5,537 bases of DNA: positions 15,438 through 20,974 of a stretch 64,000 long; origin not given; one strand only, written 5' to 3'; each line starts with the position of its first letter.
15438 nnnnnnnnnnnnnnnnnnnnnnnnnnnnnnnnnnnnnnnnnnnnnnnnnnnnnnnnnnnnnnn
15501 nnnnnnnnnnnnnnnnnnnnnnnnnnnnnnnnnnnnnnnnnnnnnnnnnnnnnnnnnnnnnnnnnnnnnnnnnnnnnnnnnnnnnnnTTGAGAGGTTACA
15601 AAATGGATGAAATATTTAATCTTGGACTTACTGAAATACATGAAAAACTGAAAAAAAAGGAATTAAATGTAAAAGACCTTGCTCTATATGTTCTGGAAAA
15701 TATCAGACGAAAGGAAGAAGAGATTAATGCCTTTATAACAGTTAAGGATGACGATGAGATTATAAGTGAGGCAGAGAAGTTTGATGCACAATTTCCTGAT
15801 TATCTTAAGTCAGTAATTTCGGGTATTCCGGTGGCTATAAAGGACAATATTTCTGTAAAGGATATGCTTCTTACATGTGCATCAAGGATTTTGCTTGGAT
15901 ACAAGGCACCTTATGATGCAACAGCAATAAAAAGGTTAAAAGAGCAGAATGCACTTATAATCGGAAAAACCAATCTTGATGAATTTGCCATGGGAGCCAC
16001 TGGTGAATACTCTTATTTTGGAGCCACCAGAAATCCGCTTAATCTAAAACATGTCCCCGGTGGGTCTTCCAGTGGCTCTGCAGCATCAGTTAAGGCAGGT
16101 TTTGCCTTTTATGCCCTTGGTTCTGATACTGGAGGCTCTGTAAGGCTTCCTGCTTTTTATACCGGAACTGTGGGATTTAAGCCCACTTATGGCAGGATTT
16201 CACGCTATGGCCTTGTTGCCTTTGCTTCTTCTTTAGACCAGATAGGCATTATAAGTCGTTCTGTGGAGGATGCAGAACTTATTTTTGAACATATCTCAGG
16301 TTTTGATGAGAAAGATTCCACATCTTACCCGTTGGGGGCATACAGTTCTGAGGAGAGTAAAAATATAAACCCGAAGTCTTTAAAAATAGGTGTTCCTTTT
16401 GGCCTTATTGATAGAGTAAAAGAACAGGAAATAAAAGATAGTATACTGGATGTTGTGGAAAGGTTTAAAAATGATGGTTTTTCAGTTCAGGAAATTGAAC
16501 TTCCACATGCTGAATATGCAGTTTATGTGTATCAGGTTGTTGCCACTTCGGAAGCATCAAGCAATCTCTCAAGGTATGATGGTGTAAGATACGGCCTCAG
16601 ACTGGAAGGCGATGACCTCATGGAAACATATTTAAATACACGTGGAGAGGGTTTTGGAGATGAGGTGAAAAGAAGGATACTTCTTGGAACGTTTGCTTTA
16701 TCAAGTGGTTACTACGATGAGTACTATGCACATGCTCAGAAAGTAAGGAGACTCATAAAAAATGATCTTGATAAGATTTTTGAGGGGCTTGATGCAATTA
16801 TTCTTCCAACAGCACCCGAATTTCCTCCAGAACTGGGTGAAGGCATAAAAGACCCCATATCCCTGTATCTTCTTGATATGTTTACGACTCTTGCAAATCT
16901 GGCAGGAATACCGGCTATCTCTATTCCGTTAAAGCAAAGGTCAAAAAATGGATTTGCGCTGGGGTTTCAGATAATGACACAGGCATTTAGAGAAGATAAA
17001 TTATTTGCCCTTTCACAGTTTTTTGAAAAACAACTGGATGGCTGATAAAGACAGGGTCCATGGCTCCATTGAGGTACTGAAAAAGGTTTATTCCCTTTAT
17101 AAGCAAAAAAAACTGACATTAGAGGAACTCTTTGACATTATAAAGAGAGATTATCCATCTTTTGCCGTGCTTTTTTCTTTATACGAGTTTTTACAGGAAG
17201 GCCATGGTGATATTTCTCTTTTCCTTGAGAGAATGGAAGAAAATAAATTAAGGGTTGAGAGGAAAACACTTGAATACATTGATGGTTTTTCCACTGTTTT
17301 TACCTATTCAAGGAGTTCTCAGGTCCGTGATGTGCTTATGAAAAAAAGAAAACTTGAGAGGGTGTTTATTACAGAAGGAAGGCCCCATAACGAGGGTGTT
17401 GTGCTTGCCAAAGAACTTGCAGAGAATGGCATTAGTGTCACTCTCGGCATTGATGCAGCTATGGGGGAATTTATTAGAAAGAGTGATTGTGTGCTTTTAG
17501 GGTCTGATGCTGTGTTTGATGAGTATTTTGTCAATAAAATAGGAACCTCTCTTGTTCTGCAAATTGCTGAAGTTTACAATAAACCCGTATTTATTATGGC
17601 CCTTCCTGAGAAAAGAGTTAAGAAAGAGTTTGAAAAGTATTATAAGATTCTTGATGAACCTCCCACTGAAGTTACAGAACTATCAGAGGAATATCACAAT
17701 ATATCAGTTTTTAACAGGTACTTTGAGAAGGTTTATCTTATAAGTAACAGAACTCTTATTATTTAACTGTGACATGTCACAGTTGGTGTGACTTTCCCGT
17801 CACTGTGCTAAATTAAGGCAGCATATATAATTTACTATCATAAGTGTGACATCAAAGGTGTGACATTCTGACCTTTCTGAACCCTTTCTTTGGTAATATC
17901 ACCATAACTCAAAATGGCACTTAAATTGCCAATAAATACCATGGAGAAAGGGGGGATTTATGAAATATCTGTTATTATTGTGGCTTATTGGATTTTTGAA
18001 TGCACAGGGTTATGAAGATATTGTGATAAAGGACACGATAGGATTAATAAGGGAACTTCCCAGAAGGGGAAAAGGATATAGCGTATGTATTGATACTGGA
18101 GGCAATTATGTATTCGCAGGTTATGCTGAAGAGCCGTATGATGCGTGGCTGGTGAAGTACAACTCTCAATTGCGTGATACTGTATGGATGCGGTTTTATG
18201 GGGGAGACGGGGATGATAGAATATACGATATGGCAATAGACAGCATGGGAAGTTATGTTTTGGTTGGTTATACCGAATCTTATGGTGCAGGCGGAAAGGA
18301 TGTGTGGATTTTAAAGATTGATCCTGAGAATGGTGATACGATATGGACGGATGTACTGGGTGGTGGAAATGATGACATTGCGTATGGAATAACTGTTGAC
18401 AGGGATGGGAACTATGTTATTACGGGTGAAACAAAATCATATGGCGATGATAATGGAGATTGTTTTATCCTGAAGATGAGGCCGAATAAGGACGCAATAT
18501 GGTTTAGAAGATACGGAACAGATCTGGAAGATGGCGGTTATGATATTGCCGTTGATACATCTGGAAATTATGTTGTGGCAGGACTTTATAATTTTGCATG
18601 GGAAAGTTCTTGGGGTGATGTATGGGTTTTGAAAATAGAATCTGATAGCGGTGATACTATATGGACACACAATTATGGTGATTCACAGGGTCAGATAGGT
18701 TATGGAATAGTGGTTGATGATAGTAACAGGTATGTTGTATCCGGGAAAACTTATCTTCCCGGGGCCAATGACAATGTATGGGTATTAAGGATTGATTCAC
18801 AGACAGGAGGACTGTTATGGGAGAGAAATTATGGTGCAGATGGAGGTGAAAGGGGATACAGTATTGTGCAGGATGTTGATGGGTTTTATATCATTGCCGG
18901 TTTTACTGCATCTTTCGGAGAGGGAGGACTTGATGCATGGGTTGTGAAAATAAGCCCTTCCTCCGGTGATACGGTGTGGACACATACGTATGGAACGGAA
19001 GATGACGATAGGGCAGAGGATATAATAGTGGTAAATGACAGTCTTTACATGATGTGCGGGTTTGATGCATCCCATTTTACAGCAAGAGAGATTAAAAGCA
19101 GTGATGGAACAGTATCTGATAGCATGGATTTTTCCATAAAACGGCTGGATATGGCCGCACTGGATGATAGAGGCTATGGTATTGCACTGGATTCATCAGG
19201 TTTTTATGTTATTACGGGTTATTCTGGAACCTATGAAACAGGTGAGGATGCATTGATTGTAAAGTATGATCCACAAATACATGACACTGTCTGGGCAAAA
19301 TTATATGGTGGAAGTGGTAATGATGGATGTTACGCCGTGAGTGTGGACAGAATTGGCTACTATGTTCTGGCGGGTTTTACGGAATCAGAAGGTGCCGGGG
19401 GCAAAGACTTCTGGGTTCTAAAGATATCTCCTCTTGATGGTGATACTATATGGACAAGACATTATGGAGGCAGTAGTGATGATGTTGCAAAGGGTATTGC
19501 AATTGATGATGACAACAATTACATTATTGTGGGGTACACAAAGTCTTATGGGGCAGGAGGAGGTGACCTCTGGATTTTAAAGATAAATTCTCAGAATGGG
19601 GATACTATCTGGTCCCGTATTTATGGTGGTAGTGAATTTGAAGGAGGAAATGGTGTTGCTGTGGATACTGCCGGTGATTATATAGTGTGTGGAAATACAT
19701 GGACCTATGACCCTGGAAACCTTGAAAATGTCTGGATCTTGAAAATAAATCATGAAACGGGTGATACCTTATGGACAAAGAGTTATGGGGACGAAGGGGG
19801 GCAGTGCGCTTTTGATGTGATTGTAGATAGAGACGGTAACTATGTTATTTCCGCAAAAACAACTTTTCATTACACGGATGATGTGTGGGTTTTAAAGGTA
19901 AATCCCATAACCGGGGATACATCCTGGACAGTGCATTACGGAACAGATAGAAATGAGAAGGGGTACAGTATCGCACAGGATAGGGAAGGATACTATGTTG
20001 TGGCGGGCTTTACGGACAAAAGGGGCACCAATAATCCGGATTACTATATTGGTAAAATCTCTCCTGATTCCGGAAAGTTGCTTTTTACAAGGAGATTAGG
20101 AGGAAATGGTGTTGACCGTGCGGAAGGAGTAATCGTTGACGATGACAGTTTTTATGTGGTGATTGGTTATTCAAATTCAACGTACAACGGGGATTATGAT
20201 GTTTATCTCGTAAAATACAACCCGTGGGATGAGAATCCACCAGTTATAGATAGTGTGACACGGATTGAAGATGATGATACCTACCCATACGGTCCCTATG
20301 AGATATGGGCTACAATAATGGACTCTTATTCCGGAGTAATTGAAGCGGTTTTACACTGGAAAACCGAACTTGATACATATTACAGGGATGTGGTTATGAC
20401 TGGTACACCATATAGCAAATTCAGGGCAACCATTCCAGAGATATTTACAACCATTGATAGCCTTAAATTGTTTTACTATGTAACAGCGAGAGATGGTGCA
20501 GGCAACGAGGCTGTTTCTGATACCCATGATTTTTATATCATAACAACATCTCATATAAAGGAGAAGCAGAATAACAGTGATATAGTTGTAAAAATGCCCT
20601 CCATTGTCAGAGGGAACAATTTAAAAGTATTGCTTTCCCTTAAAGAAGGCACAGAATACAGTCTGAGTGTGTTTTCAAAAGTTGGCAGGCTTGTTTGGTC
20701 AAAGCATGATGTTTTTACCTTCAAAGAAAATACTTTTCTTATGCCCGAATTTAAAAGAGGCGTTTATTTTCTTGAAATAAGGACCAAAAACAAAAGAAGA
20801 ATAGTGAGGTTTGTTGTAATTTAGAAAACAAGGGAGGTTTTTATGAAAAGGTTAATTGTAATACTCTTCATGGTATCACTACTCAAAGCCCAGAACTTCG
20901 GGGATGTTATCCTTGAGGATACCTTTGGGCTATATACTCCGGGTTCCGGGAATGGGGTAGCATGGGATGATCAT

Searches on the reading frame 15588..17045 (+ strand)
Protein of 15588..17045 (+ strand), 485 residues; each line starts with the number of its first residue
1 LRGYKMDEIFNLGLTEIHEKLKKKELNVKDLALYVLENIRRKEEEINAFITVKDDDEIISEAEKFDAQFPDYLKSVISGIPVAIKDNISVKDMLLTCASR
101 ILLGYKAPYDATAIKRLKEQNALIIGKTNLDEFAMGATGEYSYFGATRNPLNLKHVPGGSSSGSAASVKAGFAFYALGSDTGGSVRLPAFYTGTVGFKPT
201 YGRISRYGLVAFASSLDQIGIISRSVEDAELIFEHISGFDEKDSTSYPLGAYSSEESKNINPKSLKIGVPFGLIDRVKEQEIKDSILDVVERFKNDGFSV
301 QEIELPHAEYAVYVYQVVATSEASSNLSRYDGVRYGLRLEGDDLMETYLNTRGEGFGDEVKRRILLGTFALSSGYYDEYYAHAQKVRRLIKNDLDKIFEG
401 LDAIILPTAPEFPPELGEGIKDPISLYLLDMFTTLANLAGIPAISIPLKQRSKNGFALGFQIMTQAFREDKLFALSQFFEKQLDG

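Call 7: search_protein_families(library=pfam, proteins=[window:15588-17045:+], max_evalue=0.001)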
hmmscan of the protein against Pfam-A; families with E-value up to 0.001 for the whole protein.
window:15588-17045:+ (485 aa): 1 family
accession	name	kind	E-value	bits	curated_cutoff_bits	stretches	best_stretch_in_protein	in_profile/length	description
PF01425.27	Amidase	-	3e-136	455.4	27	1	32-472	3-444/445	Amidase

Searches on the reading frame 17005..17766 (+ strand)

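Call 7: search_protein_families(library=pfam, proteins=[window:17005-17766:+], max_evalue=0.001)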
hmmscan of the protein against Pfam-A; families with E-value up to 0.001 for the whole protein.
window:17005-17766:+ (253 aa): 1 family
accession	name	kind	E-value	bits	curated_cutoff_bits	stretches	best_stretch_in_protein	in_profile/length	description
PF01008.23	IF-2B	-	2.7e-24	86.3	22.4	1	69-240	81-260/280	Initiation factor 2 subunit family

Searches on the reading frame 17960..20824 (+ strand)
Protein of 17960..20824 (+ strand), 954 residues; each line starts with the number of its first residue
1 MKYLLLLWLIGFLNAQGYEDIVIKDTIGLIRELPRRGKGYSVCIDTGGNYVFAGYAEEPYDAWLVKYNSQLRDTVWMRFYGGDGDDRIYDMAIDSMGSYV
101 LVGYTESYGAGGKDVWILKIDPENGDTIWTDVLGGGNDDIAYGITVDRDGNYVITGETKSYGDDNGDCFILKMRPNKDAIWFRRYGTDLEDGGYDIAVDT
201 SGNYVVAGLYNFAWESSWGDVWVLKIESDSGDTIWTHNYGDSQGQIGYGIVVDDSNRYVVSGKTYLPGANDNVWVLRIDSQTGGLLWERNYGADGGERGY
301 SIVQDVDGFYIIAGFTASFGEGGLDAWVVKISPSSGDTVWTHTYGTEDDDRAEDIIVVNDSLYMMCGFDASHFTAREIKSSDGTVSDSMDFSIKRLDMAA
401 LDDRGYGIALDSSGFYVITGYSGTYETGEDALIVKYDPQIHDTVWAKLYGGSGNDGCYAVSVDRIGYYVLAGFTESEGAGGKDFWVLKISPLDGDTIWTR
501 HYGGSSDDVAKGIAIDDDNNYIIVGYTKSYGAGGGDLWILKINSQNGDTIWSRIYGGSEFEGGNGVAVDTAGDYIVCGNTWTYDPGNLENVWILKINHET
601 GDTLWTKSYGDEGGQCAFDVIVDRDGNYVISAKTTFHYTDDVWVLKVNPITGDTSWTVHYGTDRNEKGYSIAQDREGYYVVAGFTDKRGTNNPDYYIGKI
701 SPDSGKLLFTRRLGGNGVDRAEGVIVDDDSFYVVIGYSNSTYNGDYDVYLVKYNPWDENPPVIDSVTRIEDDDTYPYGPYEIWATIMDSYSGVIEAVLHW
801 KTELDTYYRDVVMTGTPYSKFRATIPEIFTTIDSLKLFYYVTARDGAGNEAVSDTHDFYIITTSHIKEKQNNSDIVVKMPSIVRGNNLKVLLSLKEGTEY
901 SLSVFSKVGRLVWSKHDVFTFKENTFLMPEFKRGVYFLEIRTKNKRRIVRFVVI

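Call 7: search_protein_families(library=pfam, proteins=[window:17960-20824:+], max_evalue=0.001)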
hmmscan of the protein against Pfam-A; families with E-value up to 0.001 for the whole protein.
window:17960-20824:+ (954 aa): 3 families
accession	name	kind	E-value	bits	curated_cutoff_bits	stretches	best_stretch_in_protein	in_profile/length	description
PF13360.13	PQQ_2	-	2.7e-07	30.9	27.6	0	117-346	5-199/233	Outer membrane protein assembly factor BamB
PF06739.17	SBBP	-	0.00016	22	20.5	0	129-160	2-34/38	Beta-propeller repeat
PF18962.6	Por_Secre_tail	-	0.00052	20.7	27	0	888-953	10-75/75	Secretion system C-terminal sorting domain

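Call 62: find_homologous_proteins(query=window:17960-20821:+, max_evalue=1e-20)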
Query window:17960-20821:+ (954 aa): 584 proteins with E <= 1e-20 among 8000 candidates; the best 120 are listed.
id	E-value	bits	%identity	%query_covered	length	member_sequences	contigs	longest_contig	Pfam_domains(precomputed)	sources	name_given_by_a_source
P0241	0.0e+0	1745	96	82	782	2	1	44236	PF25293.2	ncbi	-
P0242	1.9e-163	564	32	73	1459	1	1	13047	PF26094.1,PF17164.11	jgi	-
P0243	1.3e-141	492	32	66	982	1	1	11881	PF13360.14,PF18962.8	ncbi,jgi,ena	-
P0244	1.3e-134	469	42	49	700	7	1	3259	PF18962.8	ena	-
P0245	7.2e-129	450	30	75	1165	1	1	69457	-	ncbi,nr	ncbi:MAG: hypothetical protein A4E49_01438 [Methanosaeta sp. PtaU1.Bin112]|nr:MAG: hypothetical prot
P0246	3.6e-124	434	29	74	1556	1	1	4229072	PF13004.14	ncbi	-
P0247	2.3e-112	395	30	79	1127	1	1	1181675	PF26094.1,PF00801.27,PF17164.11,PF18998.7,PF24005.2,PF18911.7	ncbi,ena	-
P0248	2.3e-109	385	32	75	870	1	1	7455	PF18962.8,PF13860.13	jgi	-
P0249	1.5e-103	366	32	75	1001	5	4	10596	-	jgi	jgi:hypothetical protein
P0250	6.7e-101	357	31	75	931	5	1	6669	-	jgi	jgi:hypothetical protein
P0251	4.8e-100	354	27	76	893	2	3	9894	-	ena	-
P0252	5.1e-100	354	28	75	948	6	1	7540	PF17164.11,PF03160.21,PF25293.2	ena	-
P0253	8.6e-100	353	34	72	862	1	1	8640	PF13860.13,PF28321.1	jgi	jgi:hypothetical protein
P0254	4.9e-99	351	29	74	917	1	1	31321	-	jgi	jgi:hypothetical protein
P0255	2.1e-94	336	29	76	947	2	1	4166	-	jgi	-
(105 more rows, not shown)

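Call 63: find_encoding_contigs(protein=P0241, flank=10000, max_places=2)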
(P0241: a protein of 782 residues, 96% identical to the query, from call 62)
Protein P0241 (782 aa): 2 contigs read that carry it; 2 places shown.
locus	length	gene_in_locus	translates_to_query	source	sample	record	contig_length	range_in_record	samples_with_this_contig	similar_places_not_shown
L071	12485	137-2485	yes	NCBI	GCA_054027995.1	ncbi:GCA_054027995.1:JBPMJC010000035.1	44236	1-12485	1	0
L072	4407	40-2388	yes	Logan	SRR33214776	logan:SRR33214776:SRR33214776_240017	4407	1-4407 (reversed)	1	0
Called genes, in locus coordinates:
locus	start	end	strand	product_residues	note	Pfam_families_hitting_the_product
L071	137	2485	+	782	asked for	PF25293:Beta-prop_EMC1_N (faint)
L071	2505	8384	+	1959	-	PF13754:Big_3_4 (faint), PF17957:Big_7 (faint), PF19077:Big_13 (faint)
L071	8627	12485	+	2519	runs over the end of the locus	PF01839:FG-GAP (faint), PF01833:TIG (faint), PF13517:FG-GAP_3 (weak), PF18962:Por_Secre_tail (weak)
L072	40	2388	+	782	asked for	PF25293:Beta-prop_EMC1_N (faint)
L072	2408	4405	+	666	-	?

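Call 64: find_encoding_contigs(protein=P0243, flank=10000, max_places=2)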
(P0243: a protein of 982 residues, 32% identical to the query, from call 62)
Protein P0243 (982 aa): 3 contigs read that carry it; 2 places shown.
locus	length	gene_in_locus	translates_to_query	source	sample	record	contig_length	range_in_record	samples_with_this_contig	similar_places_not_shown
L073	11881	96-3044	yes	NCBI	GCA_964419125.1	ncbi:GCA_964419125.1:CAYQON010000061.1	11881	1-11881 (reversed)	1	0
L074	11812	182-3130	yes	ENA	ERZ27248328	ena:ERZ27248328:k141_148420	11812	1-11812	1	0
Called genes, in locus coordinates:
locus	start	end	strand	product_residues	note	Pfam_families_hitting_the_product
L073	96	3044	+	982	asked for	PF13360:PQQ_2 (faint), PF18962:Por_Secre_tail (faint)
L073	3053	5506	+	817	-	PF03415:Peptidase_C11, PF18962:Por_Secre_tail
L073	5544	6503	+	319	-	PF08309:LVIVD (weak)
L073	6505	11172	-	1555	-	PF21471:Reelin_subrepeat-B (faint), PF07705:CARDB (weak), PF03415:Peptidase_C11, PF18962:Por_Secre_tail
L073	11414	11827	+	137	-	-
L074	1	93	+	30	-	?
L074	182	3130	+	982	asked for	PF13360:PQQ_2 (faint), PF18962:Por_Secre_tail (faint)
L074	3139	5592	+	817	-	PF03415:Peptidase_C11, PF18962:Por_Secre_tail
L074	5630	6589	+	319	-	PF08309:LVIVD (weak)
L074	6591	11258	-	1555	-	PF21471:Reelin_subrepeat-B (faint), PF07705:CARDB (weak), PF03415:Peptidase_C11, PF18962:Por_Secre_tail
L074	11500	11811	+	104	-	?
